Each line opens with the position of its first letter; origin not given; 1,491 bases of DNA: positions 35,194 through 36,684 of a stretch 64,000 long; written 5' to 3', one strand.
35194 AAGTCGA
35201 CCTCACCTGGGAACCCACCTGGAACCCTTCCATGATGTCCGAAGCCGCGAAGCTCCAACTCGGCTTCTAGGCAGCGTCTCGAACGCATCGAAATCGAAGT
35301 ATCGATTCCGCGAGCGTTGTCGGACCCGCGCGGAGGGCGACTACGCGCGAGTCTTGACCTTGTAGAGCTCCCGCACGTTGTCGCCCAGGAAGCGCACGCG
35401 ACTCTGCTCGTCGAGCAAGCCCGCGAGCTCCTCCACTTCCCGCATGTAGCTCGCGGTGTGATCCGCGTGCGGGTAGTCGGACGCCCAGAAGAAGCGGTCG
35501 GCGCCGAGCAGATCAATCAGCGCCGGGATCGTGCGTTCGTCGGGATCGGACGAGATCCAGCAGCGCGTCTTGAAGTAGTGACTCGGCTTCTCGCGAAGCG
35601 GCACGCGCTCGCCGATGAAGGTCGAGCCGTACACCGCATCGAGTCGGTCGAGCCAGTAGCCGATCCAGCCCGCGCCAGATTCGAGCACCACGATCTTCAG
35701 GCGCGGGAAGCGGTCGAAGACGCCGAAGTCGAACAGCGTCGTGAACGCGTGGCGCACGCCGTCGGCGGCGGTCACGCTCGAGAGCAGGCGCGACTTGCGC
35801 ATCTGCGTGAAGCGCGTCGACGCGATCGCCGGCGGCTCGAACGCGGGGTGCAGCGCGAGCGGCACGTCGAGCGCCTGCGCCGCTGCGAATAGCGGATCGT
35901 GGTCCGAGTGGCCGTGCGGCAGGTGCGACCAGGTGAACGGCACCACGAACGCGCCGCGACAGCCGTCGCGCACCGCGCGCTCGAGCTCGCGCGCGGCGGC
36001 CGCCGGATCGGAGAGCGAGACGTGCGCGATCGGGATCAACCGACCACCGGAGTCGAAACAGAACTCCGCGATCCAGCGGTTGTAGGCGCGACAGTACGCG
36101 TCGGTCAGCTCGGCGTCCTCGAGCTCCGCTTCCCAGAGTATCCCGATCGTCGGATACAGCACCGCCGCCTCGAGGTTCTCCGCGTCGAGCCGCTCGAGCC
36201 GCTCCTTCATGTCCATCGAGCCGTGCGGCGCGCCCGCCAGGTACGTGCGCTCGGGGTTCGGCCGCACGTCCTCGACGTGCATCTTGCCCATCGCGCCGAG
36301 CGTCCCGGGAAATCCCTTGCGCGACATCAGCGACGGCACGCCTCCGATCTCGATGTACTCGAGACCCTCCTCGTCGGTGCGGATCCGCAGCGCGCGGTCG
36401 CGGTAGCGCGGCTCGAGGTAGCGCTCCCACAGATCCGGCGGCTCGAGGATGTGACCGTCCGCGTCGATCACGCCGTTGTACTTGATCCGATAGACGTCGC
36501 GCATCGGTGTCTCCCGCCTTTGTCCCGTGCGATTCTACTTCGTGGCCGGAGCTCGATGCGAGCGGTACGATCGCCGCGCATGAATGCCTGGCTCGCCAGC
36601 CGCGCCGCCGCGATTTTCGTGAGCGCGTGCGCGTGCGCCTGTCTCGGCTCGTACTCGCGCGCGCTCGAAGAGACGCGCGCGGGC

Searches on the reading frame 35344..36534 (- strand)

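Call 28: search_protein_families(library=pfam, proteins=[window:35344-36534:-], max_evalue=0.0001)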
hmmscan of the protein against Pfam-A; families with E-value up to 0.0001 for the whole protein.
window:35344-36534:- (397 aa): 1 family
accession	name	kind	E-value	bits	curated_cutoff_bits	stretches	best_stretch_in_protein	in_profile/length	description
PF04909.20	Amidohydro_2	-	8.5e-29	101.6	26.4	1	136-392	50-288/289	Amidohydrolase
